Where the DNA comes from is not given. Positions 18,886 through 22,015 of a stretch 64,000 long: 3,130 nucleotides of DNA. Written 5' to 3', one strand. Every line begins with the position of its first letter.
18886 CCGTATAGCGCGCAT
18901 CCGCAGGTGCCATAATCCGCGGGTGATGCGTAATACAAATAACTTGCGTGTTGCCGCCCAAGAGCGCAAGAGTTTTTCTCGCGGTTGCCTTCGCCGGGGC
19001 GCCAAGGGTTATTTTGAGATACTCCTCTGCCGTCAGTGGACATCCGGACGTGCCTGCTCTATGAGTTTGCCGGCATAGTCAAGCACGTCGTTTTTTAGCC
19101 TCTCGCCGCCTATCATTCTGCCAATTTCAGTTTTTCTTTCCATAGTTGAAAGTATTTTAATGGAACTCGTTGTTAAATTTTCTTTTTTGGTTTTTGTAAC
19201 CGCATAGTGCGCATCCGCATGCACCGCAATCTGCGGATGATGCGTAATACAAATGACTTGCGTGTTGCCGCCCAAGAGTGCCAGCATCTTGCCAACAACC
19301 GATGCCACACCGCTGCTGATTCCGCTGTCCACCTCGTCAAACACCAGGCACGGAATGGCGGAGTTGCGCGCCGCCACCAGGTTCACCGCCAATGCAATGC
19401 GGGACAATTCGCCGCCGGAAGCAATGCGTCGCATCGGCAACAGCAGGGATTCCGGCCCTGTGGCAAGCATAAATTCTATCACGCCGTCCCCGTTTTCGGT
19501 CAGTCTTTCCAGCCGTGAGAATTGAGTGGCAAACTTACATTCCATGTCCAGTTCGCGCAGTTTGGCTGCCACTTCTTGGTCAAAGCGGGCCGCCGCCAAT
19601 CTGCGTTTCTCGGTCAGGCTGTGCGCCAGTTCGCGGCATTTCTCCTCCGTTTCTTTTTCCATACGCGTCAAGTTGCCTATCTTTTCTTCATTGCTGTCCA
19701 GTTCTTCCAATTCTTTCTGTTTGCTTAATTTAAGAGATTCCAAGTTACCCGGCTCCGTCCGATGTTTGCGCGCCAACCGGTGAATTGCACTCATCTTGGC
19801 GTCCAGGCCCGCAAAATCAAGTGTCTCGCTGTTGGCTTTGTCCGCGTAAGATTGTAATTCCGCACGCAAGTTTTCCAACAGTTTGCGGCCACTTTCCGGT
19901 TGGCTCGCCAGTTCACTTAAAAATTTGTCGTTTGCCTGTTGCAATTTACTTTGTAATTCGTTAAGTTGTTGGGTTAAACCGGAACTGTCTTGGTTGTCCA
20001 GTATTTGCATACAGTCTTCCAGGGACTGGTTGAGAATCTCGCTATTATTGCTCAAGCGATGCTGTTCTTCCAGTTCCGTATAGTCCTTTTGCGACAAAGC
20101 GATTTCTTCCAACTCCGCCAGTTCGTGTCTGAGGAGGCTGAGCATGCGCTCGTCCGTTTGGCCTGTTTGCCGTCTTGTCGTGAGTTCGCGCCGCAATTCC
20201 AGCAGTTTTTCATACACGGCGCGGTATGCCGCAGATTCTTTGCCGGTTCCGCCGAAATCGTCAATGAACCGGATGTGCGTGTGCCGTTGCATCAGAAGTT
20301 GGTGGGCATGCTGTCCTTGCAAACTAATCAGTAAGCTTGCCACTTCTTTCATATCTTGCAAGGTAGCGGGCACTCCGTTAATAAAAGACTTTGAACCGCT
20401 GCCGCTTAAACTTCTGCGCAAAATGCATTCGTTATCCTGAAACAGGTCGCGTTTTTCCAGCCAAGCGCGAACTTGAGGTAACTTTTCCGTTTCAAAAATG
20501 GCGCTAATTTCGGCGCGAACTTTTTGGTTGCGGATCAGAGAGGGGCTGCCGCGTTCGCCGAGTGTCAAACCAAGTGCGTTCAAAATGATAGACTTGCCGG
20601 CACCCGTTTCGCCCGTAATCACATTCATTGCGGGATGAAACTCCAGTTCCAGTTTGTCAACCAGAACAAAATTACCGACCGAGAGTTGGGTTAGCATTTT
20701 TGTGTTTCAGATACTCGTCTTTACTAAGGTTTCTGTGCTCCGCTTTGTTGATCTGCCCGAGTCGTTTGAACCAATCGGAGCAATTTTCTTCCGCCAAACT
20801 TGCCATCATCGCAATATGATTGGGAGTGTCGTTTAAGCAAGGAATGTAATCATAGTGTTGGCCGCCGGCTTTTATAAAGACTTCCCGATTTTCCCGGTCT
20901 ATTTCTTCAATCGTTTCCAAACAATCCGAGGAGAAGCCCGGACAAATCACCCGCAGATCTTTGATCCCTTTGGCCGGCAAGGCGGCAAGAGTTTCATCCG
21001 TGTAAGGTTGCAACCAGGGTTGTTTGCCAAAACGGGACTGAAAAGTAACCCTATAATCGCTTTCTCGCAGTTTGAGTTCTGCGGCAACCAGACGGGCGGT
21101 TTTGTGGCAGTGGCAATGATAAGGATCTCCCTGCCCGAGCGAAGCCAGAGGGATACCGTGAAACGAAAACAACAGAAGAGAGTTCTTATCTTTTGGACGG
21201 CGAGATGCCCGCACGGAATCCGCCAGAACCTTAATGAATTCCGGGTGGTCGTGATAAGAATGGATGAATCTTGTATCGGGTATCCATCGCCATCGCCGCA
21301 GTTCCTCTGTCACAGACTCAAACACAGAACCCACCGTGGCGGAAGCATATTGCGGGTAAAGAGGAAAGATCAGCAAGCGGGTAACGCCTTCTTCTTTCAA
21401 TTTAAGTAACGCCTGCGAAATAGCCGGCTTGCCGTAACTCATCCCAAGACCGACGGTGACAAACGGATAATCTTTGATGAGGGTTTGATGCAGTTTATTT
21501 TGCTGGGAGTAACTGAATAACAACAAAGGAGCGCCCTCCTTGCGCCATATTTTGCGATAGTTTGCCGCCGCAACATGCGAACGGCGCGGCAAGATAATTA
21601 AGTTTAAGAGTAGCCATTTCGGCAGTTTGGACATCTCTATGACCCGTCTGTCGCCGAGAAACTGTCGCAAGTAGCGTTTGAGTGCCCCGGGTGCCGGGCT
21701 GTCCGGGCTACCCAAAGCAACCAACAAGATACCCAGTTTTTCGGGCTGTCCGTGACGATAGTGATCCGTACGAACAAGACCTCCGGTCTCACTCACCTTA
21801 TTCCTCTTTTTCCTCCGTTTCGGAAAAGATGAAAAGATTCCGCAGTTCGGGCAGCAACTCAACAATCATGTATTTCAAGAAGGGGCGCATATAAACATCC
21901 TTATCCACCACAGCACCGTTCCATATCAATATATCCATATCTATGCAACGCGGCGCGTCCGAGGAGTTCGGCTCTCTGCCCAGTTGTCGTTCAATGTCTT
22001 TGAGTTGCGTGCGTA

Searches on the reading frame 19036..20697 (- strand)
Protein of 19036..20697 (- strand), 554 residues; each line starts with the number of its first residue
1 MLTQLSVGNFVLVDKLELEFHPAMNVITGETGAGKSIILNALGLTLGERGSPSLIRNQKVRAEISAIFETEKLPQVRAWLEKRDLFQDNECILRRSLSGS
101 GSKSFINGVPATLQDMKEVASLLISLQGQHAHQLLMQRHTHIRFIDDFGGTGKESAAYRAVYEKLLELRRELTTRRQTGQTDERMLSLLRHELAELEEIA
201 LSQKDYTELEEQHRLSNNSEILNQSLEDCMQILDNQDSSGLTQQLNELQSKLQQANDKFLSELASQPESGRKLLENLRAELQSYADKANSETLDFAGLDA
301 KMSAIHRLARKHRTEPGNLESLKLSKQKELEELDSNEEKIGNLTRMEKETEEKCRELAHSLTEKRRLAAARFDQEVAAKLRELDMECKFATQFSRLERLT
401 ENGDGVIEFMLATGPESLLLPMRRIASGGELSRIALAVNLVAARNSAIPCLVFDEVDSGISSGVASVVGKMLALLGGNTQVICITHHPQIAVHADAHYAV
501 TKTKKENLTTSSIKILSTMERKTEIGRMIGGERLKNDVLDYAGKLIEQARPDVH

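Call 58: search_protein_families(library=pfam, proteins=[window:19036-20697:-], max_evalue=0.001)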
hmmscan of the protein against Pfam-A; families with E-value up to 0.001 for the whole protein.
window:19036-20697:- (554 aa): 8 families
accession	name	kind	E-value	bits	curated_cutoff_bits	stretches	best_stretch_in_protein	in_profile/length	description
PF02463.25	SMC_N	-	1.4e-21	77.4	40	1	2-506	2-217/220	RecF/RecN/SMC N terminal domain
PF13476.12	AAA_23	-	8.1e-10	40.1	27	1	5-258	2-199/201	AAA domain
PF13304.12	AAA_21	-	1.3e-06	29.2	27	0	328-490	129-302/304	AAA domain, putative AbiEii toxin, Type IV TA system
PF13175.12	AAA_15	-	1.6e-05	25.1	32.1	1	1-293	1-287/374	AAA ATPase domain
PF10303.14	DUF2408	-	7.9e-05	23.7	25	1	159-240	9-92/130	Protein of unknown function (DUF2408)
PF13096.11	CENP-P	-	8.8e-05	22.7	25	1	212-313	2-100/177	CENP-A-nucleosome distal (CAD) centromere subunit, CENP-P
PF13401.12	AAA_22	-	0.00011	23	27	0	22-88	5-33/130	AAA domain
PF13555.12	AAA_29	-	0.00066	19.8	27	0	2-42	1-42/61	P-loop containing region of AAA domain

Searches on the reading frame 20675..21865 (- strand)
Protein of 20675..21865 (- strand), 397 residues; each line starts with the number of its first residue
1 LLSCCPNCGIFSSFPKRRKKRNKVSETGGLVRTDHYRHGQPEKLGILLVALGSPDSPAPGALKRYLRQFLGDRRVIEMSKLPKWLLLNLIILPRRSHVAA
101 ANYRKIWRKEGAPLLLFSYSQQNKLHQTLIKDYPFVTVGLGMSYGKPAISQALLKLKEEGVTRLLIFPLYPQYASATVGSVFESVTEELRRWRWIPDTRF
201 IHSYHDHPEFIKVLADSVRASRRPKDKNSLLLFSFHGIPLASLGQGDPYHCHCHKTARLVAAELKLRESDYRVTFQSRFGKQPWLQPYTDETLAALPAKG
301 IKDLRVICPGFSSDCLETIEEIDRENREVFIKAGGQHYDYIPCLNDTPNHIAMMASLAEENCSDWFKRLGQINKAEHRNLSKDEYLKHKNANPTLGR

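Call 58: search_protein_families(library=pfam, proteins=[window:20675-21865:-], max_evalue=0.001)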
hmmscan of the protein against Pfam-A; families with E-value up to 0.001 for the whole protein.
window:20675-21865:- (397 aa): 1 family
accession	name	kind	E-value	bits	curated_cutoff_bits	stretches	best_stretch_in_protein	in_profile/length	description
PF00762.24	Ferrochelatase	-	8.3e-108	360.6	27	1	43-361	1-316/317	Ferrochelatase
